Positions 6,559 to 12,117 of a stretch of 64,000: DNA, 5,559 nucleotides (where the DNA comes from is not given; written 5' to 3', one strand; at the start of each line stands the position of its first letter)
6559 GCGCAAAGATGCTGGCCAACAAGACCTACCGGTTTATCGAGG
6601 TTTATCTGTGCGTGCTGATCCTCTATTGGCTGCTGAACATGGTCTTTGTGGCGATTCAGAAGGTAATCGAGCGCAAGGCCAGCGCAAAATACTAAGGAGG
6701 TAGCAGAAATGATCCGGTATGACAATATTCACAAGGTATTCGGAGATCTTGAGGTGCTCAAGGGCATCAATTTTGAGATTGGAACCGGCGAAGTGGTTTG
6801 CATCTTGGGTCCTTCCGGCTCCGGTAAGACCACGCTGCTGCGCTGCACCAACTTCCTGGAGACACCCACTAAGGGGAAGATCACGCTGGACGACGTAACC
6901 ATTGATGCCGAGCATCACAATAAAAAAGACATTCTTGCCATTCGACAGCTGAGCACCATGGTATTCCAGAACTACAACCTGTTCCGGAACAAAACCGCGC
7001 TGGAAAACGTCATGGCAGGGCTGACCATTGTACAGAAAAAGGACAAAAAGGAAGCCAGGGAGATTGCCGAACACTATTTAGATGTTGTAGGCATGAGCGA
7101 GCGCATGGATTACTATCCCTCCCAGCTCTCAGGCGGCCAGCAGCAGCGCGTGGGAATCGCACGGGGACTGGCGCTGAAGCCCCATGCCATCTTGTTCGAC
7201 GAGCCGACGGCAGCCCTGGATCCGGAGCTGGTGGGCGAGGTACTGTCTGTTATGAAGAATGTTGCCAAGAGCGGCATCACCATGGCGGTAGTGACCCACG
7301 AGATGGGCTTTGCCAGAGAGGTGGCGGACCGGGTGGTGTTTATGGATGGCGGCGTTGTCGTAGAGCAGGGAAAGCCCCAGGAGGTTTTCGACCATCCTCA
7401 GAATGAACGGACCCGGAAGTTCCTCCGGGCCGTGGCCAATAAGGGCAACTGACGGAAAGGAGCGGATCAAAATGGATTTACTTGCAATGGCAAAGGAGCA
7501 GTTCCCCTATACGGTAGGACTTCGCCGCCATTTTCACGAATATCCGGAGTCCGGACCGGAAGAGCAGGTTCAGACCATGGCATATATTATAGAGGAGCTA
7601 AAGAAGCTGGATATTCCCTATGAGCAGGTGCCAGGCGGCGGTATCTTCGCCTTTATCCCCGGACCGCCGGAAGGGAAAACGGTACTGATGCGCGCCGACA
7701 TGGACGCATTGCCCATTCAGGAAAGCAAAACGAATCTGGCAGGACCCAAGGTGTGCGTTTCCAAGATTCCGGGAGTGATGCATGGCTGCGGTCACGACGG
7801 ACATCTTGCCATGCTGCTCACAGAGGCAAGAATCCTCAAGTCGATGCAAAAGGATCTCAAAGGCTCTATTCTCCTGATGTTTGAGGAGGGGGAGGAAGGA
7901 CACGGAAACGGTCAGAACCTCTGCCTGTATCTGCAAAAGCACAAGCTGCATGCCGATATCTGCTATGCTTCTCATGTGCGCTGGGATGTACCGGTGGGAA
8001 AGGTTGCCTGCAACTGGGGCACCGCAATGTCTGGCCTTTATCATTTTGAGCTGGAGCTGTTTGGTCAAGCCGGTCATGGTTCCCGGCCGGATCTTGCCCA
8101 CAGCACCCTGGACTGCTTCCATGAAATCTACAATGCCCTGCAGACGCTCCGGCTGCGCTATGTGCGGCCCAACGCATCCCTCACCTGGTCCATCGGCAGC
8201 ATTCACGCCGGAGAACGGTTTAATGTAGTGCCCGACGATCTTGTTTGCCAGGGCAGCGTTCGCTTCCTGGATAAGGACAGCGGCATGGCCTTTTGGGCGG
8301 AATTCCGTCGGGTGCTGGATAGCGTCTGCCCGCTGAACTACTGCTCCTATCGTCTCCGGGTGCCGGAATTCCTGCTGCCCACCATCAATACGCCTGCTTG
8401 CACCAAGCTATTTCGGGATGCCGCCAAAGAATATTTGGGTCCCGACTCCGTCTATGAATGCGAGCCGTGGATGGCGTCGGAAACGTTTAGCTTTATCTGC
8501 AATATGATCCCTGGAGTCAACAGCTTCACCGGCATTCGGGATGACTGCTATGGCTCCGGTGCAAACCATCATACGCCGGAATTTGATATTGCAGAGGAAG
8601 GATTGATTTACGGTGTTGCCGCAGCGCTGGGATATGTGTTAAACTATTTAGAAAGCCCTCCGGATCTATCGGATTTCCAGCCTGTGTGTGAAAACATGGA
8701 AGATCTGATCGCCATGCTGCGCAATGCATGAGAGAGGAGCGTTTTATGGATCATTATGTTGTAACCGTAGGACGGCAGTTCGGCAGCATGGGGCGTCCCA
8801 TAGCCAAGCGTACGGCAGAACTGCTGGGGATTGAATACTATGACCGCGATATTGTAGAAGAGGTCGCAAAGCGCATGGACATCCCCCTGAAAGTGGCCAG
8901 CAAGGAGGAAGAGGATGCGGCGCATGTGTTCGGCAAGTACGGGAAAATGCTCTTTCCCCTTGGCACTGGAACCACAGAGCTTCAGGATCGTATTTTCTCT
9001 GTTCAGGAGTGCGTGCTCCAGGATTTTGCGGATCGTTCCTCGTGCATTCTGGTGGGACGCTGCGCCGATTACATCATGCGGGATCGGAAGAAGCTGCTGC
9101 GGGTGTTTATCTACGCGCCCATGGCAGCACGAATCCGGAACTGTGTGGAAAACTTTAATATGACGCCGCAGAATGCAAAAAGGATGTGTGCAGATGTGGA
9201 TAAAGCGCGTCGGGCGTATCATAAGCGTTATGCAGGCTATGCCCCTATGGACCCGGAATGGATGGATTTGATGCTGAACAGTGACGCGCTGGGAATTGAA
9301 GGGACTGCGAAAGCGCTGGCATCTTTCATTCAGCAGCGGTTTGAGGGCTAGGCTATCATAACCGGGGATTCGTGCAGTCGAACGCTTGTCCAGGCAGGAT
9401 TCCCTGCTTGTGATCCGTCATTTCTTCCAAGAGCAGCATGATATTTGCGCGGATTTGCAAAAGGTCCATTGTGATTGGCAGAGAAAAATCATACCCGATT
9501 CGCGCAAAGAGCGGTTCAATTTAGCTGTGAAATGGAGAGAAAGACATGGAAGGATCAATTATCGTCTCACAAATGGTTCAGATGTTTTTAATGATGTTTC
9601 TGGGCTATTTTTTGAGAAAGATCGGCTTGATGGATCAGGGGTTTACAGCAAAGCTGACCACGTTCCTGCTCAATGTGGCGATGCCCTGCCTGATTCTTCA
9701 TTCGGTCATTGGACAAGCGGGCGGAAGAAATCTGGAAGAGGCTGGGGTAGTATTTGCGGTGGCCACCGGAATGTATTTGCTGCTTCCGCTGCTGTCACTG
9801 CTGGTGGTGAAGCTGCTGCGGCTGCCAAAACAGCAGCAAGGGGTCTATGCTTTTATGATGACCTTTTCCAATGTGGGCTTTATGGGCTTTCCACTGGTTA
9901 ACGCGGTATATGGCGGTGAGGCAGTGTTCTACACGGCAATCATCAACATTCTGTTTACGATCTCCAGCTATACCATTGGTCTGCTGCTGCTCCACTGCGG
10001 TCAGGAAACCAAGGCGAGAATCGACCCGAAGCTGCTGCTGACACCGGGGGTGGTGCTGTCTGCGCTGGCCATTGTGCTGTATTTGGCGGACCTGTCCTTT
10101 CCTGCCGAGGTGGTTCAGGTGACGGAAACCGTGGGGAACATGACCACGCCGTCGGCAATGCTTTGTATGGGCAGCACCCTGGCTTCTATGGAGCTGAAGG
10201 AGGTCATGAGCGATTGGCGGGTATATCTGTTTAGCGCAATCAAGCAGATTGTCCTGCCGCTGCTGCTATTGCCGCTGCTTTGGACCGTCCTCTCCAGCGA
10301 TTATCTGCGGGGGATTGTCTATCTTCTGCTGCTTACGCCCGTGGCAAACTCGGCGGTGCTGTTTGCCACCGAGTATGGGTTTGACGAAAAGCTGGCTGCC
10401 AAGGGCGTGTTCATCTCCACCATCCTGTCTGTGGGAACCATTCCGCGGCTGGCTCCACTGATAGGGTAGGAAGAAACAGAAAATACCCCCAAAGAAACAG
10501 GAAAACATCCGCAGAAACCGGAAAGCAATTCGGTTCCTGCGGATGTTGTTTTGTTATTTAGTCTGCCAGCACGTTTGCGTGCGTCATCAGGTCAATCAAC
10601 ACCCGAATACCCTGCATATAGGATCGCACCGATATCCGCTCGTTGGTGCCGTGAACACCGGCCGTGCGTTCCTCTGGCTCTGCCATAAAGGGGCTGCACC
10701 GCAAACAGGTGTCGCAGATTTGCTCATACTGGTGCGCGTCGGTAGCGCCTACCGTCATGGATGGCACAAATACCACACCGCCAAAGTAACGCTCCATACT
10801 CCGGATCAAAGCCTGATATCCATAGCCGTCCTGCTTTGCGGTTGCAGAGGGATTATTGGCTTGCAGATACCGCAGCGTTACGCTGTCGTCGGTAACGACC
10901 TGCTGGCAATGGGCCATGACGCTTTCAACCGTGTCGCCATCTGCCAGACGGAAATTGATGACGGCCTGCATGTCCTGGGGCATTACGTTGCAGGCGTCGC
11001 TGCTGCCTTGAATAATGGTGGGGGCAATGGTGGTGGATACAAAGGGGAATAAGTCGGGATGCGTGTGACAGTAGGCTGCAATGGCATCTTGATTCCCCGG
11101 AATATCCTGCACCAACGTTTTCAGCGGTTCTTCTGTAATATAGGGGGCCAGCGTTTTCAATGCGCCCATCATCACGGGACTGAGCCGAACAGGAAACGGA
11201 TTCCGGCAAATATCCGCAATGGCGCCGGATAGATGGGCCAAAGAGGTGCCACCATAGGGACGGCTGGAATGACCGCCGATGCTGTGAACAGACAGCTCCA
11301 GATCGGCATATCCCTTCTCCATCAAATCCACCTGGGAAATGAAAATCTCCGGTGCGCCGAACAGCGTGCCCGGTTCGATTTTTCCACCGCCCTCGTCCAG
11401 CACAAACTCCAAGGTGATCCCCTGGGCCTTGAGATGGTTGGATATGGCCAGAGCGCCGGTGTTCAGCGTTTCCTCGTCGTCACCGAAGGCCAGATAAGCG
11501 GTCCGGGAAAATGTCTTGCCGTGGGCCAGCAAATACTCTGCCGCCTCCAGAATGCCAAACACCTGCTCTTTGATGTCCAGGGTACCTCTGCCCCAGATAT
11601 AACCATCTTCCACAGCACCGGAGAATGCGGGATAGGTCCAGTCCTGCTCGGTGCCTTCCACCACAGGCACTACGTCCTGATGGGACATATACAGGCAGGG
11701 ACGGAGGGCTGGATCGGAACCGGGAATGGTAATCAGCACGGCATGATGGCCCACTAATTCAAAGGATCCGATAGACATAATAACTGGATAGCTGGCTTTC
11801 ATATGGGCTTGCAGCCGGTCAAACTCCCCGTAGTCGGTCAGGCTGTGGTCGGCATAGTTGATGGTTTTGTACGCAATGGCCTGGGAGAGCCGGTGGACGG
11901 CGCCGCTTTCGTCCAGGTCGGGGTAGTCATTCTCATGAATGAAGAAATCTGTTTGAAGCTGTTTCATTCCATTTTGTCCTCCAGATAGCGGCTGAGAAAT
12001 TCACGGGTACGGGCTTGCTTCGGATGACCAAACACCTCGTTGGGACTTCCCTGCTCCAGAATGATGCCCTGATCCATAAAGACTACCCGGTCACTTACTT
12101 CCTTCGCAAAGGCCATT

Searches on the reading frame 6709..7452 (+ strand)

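Call 59: search_protein_families(library=pfam, proteins=[window:6709-7452:+], max_evalue=0.00001)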
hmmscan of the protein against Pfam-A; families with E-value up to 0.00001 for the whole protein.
window:6709-7452:+ (247 aa): 3 families
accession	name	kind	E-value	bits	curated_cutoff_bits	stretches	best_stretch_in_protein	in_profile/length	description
PF00005.33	ABC_tran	-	9.2e-33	114.2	25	1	17-168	1-137/137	ABC transporter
PF13304.12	AAA_21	-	1.2e-08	35.8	27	0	30-98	2-83/304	AAA domain, putative AbiEii toxin, Type IV TA system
PF02463.25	SMC_N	-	2.1e-07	31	40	1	28-208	25-207/220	RecF/RecN/SMC N terminal domain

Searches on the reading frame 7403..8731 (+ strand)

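Call 59: search_protein_families(library=pfam, proteins=[window:7403-8731:+], max_evalue=0.00001)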
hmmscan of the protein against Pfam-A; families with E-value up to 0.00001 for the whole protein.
window:7403-8731:+ (442 aa): 2 families
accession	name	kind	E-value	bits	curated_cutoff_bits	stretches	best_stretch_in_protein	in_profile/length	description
PF01546.33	Peptidase_M20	-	1.3e-26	94.3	24.6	1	95-411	1-203/206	Peptidase family M20/M25/M40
PF07687.19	M20_dimer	-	7.4e-10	39.2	21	1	210-309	4-103/107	Peptidase dimerisation domain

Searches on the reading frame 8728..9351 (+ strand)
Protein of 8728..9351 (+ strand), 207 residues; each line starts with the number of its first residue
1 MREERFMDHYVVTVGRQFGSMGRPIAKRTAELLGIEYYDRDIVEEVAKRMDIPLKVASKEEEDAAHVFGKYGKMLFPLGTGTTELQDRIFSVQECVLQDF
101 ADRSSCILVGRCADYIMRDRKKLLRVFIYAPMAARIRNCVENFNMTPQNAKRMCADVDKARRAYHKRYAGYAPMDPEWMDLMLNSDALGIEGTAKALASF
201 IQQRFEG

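Call 59: search_protein_families(library=pfam, proteins=[window:8728-9351:+], max_evalue=0.00001)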
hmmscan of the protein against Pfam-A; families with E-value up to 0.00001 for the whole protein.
window:8728-9351:+ (207 aa): 1 family
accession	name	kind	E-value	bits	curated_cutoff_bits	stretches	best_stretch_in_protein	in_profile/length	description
PF13189.12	Cytidylate_kin2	-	3e-45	155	28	1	11-186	1-175/176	Cytidylate kinase-like family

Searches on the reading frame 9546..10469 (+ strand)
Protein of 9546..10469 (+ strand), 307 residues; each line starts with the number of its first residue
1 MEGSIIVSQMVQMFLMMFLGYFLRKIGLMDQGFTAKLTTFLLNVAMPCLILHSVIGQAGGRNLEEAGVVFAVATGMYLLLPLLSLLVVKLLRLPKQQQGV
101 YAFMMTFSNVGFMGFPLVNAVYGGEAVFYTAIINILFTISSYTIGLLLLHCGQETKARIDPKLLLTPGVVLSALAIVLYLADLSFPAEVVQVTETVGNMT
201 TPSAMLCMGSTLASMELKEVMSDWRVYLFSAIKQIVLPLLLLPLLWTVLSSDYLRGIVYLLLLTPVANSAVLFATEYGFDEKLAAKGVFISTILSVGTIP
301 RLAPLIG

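Call 59: search_protein_families(library=pfam, proteins=[window:9546-10469:+], max_evalue=0.00001)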
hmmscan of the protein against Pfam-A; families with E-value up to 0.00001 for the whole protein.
window:9546-10469:+ (307 aa): 1 family
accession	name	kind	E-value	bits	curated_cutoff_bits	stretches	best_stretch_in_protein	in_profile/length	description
PF03547.23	Mem_trans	-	3.7e-32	111.7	25.7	2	6-150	2-148/343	Membrane transport protein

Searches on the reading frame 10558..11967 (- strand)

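Call 59: search_protein_families(library=pfam, proteins=[window:10558-11967:-], max_evalue=0.00001)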
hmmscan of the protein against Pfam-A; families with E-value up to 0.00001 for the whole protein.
window:10558-11967:- (469 aa): 2 families
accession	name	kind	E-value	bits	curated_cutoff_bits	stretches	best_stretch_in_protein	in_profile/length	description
PF01546.33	Peptidase_M20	-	2.2e-25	90.2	24.6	1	93-462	2-205/206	Peptidase family M20/M25/M40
PF07687.19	M20_dimer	-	5.3e-09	36.4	21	1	217-360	3-101/107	Peptidase dimerisation domain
